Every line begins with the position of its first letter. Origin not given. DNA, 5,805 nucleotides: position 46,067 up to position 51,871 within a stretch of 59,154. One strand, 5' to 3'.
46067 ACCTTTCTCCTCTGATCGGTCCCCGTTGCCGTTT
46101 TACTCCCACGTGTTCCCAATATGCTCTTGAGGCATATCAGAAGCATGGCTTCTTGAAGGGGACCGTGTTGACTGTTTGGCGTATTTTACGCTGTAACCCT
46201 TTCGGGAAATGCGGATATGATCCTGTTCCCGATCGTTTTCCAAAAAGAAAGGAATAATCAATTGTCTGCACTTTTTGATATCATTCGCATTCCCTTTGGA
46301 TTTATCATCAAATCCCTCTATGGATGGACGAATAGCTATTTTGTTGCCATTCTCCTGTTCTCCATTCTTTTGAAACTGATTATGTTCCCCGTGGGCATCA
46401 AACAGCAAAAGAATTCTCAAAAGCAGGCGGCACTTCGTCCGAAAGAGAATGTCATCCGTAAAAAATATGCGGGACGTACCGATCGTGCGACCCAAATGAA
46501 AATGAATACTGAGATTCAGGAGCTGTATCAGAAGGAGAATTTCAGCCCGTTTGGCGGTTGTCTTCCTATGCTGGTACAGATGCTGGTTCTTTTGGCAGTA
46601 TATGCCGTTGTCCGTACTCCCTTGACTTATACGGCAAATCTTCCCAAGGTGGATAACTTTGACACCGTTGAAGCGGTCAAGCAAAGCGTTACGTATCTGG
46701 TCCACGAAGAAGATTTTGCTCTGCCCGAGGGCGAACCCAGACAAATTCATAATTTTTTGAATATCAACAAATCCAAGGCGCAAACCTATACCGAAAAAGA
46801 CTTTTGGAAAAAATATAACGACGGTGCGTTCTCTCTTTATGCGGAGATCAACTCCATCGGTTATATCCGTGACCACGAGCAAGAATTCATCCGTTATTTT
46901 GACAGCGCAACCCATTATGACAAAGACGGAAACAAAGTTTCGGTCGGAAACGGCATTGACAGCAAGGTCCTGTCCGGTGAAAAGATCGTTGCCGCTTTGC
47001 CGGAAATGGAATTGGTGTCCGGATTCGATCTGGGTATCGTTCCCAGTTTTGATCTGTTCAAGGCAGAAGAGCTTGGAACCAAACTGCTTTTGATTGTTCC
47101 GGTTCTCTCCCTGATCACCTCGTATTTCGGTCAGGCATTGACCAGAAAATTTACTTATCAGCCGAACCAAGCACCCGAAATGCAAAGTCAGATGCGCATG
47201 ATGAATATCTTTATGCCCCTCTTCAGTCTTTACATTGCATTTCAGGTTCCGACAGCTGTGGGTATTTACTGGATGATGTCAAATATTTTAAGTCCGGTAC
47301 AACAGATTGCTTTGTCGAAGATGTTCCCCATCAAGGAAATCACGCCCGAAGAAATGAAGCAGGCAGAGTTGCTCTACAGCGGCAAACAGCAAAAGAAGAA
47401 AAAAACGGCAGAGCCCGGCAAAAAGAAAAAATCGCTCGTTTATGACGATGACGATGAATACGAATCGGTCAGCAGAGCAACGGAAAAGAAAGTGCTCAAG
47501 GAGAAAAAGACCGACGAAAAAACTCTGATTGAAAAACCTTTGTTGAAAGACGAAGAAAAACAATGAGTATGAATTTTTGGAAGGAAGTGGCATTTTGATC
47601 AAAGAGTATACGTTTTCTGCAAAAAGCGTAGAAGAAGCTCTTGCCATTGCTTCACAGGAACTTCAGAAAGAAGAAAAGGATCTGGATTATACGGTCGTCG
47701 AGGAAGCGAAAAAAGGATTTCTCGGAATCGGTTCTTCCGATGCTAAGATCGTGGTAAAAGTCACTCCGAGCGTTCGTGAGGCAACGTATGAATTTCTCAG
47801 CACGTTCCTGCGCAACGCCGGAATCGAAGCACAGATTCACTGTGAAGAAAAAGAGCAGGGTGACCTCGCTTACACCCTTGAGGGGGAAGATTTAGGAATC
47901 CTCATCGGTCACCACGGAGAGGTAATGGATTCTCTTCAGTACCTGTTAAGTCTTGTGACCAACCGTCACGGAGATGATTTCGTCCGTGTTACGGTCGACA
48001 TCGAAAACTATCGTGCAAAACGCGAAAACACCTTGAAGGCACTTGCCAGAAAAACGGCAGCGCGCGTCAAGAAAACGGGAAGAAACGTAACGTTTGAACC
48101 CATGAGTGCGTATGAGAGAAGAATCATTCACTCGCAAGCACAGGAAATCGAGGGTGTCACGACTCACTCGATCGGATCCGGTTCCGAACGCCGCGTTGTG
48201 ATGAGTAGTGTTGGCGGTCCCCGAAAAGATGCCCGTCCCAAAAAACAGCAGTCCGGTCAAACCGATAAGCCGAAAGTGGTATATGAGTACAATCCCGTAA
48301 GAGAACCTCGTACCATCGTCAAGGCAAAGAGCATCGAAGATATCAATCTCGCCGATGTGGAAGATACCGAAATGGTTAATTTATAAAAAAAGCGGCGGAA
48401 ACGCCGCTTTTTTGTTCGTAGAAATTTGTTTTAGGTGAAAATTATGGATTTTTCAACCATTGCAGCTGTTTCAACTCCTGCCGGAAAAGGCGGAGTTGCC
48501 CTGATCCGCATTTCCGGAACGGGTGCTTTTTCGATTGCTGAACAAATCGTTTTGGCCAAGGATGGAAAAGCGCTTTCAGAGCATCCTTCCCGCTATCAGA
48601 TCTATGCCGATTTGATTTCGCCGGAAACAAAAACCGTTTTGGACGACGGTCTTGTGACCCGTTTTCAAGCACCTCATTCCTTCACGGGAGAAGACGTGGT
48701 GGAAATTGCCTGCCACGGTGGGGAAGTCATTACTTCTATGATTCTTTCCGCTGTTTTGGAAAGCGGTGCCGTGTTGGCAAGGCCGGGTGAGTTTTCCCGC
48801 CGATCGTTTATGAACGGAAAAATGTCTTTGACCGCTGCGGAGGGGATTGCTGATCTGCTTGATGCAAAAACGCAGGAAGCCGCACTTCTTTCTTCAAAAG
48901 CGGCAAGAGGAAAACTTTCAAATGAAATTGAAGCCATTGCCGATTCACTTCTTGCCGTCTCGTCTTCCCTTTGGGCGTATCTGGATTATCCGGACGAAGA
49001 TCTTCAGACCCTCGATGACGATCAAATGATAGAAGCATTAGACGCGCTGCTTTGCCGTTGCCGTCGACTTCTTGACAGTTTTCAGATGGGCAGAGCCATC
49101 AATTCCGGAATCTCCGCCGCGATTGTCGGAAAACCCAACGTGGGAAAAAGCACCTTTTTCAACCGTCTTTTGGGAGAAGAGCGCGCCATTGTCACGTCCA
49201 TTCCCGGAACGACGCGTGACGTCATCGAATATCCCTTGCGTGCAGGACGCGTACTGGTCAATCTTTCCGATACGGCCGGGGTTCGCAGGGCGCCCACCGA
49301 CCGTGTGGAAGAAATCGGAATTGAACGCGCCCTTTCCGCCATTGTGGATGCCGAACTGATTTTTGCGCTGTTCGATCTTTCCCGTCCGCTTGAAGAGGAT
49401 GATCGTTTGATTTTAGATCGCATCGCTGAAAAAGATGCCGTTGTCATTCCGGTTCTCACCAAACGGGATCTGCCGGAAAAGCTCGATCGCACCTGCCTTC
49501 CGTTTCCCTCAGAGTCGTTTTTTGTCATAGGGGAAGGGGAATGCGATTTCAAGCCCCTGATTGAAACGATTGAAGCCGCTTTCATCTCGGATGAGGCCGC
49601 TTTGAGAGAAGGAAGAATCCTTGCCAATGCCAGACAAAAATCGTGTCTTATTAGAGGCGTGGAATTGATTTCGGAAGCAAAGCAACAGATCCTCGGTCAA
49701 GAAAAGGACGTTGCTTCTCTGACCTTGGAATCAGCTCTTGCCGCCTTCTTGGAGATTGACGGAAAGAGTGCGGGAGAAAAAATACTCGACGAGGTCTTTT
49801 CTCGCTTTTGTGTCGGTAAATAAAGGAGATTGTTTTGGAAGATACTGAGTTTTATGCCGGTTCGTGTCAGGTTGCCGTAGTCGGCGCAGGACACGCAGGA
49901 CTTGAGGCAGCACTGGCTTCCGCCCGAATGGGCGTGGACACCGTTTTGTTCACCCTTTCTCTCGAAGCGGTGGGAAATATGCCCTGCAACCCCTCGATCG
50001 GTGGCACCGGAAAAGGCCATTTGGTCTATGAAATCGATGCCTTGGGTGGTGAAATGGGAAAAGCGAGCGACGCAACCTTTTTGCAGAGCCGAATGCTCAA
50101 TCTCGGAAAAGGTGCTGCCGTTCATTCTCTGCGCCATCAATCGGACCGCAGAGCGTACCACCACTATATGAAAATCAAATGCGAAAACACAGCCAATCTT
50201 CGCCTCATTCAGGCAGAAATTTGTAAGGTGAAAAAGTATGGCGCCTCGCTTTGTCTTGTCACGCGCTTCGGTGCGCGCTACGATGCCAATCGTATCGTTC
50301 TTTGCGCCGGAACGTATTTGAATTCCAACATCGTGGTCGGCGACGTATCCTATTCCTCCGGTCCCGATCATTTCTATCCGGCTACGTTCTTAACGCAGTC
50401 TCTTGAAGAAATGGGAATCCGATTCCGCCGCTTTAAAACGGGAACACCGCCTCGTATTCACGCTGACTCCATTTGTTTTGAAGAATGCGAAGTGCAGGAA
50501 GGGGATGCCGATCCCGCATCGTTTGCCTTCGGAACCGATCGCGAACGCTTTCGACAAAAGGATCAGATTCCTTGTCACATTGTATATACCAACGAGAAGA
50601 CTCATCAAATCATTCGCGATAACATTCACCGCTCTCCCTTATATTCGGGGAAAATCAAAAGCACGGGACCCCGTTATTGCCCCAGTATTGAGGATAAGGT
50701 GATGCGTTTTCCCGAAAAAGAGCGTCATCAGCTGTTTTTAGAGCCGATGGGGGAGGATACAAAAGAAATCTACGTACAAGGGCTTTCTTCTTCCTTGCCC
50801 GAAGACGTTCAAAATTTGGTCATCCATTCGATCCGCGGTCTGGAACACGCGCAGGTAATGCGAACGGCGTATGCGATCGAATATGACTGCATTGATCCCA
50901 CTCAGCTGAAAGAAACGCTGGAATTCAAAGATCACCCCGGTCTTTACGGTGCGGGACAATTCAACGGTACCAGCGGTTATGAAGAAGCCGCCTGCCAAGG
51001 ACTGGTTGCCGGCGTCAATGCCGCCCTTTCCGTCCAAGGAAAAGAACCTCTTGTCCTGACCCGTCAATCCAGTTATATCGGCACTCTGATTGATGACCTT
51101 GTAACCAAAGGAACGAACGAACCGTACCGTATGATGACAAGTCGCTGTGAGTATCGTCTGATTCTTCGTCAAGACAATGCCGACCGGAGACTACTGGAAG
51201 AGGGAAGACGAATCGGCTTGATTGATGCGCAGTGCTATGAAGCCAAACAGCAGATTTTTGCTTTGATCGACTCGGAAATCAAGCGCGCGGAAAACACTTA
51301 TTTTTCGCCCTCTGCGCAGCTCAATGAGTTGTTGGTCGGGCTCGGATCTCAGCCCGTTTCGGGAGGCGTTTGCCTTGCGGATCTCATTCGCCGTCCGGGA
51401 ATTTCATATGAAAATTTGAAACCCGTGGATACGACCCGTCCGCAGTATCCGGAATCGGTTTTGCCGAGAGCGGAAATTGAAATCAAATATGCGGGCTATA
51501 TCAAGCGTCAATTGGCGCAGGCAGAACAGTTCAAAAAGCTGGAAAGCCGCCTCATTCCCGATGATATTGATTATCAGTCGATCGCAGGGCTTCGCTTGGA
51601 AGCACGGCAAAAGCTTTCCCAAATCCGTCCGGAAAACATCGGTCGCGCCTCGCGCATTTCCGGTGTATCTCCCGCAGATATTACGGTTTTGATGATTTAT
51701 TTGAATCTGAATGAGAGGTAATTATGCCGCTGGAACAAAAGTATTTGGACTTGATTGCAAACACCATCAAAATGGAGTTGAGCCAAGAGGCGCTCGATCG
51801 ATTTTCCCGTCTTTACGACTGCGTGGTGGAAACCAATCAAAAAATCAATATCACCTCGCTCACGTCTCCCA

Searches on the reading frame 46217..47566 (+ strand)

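Call 55: search_protein_families(library=pfam, proteins=[window:46217-47566:+], max_evalue=0.00001)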
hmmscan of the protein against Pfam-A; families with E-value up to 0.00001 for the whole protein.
window:46217-47566:+ (449 aa): 1 family
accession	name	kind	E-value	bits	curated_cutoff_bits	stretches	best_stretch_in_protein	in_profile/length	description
PF02096.25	60KD_IMP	-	2.4e-39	135.3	35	1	41-367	1-162/163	60Kd inner membrane protein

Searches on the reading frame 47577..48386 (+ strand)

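Call 55: search_protein_families(library=pfam, proteins=[window:47577-48386:+], max_evalue=0.00001)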
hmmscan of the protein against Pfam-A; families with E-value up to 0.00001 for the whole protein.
window:47577-48386:+ (269 aa): 3 families
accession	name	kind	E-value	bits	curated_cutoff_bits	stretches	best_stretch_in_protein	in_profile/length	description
PF01424.28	R3H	-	6.1e-20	71.4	26.8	1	152-209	2-58/60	R3H domain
PF14804.11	Jag_N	-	5.7e-17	62.3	25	1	13-62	1-50/50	Jag N-terminus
PF13083.13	KH_KhpA-B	-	2.6e-13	50.1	32.1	1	74-139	8-72/73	KhpA/KhpB, KH domain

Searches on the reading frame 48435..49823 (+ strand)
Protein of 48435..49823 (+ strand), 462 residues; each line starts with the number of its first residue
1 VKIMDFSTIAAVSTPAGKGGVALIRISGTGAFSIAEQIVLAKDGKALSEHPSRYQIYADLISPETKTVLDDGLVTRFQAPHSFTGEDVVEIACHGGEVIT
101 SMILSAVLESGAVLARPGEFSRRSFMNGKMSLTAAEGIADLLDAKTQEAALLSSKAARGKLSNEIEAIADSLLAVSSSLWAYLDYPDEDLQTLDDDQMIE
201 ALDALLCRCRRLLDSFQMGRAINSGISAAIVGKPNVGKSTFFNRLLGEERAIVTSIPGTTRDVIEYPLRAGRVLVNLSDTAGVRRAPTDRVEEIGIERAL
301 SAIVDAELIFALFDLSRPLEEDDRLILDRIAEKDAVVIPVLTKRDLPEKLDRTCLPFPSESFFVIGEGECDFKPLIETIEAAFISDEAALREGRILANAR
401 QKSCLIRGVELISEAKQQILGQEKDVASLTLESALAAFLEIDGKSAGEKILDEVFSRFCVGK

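Call 55: search_protein_families(library=pfam, proteins=[window:48435-49823:+], max_evalue=0.00001)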
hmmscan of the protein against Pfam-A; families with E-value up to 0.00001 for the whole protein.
window:48435-49823:+ (462 aa): 4 families
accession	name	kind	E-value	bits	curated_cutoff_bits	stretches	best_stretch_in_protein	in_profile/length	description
PF10396.14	TrmE_N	-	9.7e-40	135.9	29.8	1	8-129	1-117/117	GTP-binding protein TrmE N-terminus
PF12631.12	MnmE_helical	-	2.2e-38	132.9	40.1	1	132-459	1-211/211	MnmE helical domain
PF01926.29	MMR_HSR1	-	2.2e-23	82.9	21.9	1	228-343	2-113/113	50S ribosome-binding GTPase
PF02421.24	FeoB_N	-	1.5e-06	28.2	27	1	227-286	2-60/156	Ferrous iron transport protein B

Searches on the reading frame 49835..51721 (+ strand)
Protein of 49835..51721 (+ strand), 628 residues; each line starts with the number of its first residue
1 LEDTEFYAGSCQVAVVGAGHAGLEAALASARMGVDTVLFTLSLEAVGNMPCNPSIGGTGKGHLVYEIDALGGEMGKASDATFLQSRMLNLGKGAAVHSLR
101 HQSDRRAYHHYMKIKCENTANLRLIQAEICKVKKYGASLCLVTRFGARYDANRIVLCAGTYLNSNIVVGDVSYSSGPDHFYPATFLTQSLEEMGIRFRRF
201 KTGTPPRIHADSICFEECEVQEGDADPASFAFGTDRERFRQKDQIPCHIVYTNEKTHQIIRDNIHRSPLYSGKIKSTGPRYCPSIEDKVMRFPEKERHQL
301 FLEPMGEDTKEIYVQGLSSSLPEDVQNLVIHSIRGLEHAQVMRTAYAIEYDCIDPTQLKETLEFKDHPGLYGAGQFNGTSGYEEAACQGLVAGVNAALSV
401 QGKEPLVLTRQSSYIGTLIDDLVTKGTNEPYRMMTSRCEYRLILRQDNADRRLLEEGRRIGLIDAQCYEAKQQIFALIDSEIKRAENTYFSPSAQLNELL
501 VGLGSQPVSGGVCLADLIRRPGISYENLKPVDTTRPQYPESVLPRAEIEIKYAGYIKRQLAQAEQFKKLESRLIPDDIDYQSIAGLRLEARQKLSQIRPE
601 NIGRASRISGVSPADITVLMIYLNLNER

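Call 55: search_protein_families(library=pfam, proteins=[window:49835-51721:+], max_evalue=0.00001)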
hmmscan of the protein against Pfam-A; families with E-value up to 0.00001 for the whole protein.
window:49835-51721:+ (628 aa): 3 families
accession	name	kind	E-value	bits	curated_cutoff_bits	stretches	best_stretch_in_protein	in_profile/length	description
PF01134.28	GIDA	-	3.6e-148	494.2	22.1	1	12-404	1-391/391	Glucose inhibited division protein A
PF13932.14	SAM_GIDA_C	-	1.9e-26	92.1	27.1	1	564-620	1-57/57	tRNA modifying enzyme MnmG/GidA C-terminal helical bundle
PF21680.2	GIDA_C_1st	-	2.3e-21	76.8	24.7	1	468-559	4-95/96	tRNA modifying enzyme MnmG/GidA C-terminal helical domain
